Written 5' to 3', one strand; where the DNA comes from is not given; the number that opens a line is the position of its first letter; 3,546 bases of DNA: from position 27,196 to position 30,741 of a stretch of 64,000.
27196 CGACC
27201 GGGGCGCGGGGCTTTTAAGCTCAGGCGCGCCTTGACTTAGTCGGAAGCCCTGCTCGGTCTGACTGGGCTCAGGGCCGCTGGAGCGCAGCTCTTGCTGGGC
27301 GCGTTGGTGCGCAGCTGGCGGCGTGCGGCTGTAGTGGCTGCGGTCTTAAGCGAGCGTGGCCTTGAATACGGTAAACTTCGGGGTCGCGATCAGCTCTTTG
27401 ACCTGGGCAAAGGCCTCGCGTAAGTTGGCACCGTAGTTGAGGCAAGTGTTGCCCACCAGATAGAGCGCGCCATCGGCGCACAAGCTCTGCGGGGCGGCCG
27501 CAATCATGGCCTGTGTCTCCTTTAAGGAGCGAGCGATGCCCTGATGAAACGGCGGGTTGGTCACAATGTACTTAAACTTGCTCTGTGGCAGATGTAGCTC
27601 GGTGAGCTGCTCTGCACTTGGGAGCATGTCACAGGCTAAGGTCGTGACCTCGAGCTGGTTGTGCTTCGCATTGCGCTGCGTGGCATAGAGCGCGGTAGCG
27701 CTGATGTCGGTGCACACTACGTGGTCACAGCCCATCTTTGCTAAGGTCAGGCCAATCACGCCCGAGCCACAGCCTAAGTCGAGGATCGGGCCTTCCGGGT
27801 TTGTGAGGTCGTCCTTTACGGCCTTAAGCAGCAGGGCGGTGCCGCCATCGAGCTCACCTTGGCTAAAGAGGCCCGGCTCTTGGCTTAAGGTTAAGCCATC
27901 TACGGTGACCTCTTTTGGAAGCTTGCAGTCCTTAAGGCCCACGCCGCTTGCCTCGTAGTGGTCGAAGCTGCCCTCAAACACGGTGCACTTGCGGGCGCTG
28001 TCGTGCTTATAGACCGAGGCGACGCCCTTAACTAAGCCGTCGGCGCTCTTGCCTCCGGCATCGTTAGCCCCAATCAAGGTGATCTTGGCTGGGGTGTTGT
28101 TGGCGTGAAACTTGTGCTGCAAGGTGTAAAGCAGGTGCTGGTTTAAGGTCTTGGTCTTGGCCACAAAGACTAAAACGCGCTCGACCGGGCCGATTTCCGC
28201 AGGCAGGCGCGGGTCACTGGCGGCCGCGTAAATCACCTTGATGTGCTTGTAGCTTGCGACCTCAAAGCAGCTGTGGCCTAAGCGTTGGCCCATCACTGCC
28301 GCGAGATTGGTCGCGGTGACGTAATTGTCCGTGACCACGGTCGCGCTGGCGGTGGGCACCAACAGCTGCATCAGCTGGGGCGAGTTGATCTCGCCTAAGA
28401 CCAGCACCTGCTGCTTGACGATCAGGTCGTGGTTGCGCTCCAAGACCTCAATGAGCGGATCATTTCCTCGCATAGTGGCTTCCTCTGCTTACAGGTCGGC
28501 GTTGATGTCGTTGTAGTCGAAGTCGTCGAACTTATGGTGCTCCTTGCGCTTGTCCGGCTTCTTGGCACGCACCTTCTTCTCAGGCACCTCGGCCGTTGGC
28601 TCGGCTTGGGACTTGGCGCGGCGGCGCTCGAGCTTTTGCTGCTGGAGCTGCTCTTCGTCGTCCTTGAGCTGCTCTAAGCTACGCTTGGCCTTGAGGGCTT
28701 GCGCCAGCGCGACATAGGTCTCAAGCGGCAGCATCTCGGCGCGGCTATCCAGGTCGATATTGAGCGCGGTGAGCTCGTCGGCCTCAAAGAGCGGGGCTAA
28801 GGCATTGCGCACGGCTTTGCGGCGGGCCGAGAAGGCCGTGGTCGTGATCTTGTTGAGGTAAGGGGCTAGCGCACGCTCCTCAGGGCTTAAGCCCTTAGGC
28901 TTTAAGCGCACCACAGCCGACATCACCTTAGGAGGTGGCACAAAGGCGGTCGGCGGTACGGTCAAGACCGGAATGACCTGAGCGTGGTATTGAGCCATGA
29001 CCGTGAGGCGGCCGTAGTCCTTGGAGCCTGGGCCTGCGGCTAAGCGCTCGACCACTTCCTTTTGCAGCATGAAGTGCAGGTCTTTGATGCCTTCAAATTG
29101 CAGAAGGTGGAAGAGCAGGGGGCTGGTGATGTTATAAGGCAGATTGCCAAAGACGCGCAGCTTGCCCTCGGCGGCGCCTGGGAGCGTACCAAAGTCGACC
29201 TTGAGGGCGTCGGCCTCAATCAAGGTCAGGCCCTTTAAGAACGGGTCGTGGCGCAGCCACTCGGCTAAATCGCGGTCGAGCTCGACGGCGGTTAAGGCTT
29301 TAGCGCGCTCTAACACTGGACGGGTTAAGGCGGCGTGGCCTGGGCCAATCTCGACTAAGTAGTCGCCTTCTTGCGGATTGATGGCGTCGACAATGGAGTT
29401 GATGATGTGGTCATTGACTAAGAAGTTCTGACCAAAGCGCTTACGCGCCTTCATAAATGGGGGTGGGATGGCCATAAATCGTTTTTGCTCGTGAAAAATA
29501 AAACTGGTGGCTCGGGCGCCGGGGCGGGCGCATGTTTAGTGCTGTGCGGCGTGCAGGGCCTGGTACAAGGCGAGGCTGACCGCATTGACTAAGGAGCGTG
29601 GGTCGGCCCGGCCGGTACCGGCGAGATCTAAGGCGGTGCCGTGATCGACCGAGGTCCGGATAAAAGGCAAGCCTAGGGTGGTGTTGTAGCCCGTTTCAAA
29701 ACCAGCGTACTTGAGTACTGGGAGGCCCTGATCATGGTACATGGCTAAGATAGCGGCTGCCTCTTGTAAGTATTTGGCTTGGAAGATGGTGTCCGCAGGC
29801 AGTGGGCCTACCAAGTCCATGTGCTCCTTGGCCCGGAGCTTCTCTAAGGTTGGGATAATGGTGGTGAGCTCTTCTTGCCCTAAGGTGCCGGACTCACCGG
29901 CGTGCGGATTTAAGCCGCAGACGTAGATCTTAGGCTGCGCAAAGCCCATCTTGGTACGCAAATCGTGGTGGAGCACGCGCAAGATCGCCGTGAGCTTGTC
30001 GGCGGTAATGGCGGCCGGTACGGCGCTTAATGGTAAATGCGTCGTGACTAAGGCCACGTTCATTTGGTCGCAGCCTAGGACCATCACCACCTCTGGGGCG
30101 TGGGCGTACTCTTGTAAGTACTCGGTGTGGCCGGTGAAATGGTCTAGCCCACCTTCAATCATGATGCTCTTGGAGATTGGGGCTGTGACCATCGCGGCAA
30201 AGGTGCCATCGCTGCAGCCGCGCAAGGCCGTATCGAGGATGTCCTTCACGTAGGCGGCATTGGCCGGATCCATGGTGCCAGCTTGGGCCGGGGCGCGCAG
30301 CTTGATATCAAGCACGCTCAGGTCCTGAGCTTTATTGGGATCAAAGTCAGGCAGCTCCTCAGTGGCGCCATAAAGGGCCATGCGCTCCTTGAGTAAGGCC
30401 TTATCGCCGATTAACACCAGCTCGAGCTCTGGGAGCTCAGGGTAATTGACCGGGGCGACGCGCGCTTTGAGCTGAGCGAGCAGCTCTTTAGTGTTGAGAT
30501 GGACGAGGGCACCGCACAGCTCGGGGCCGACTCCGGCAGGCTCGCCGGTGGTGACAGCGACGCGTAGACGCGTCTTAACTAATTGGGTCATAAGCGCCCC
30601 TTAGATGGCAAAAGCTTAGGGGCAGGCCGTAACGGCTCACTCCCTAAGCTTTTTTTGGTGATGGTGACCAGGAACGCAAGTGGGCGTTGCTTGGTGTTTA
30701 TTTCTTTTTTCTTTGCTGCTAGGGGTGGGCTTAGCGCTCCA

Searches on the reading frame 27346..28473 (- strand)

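Call 33: search_protein_families(library=pfam, proteins=[window:27346-28473:-], max_evalue=0.00001)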
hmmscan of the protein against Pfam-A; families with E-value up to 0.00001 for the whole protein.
window:27346-28473:- (375 aa): 8 families
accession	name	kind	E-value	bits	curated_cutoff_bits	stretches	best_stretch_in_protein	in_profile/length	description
PF05175.20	MTS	-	7.1e-40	136.8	23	1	194-371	2-170/170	Methyltransferase small domain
PF08468.16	MTS_N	-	2.2e-16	60.7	27.3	1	9-172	2-144/158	Methyltransferase small domain N-terminal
PF06325.19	PrmA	-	8e-12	45.7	22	1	210-306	146-233/296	Ribosomal protein L11 methyltransferase (PrmA)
PF13649.12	Methyltransf_25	-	6.1e-11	43.3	27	1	230-311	1-76/97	Methyltransferase domain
PF13847.12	Methyltransf_31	-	6.3e-09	36.1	27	1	228-310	5-85/145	Methyltransferase domain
PF03602.21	Cons_hypoth95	-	1.7e-07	31.5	24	1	229-320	44-132/182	Conserved hypothetical protein 95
PF08242.18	Methyltransf_12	-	2e-06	28.9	30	1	231-335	1-96/98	Methyltransferase domain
PF08241.18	Methyltransf_11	-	6.5e-06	27.1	21.2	0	231-292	1-62/95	Methyltransferase domain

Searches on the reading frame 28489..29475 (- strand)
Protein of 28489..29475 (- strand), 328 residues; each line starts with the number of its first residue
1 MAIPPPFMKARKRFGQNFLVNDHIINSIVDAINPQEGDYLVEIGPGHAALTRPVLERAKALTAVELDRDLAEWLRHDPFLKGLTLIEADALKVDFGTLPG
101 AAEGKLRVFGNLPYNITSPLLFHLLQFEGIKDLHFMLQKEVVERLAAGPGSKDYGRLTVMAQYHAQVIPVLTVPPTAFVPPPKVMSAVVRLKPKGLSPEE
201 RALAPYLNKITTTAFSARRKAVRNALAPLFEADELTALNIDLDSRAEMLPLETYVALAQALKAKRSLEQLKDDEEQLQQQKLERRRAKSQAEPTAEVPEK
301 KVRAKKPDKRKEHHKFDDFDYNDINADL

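Call 33: search_protein_families(library=pfam, proteins=[window:28489-29475:-], max_evalue=0.00001)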
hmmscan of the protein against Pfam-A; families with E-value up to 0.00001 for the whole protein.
window:28489-29475:- (328 aa): 1 family
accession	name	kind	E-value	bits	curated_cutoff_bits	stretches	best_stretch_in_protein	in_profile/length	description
PF00398.26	RrnaAD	-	2.9e-69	233.5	24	1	9-261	3-261/263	Ribosomal RNA adenine dimethylase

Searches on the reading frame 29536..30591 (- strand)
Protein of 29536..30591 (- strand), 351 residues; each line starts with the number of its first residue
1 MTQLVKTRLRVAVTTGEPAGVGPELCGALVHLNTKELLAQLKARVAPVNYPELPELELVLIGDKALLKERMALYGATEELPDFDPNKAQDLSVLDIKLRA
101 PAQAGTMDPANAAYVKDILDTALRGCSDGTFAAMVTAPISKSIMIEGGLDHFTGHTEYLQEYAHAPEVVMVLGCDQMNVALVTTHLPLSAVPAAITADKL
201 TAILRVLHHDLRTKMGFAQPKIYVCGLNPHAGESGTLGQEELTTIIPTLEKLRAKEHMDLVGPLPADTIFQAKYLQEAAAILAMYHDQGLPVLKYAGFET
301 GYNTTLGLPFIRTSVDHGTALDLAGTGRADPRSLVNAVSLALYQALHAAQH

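Call 33: search_protein_families(library=pfam, proteins=[window:29536-30591:-], max_evalue=0.00001)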
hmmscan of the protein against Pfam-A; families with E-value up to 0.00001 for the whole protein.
window:29536-30591:- (351 aa): 1 family
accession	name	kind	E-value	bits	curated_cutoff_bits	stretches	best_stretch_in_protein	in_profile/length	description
PF04166.17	PdxA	-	8.7e-101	337.5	27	1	58-341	5-286/286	Pyridoxal phosphate biosynthetic protein PdxA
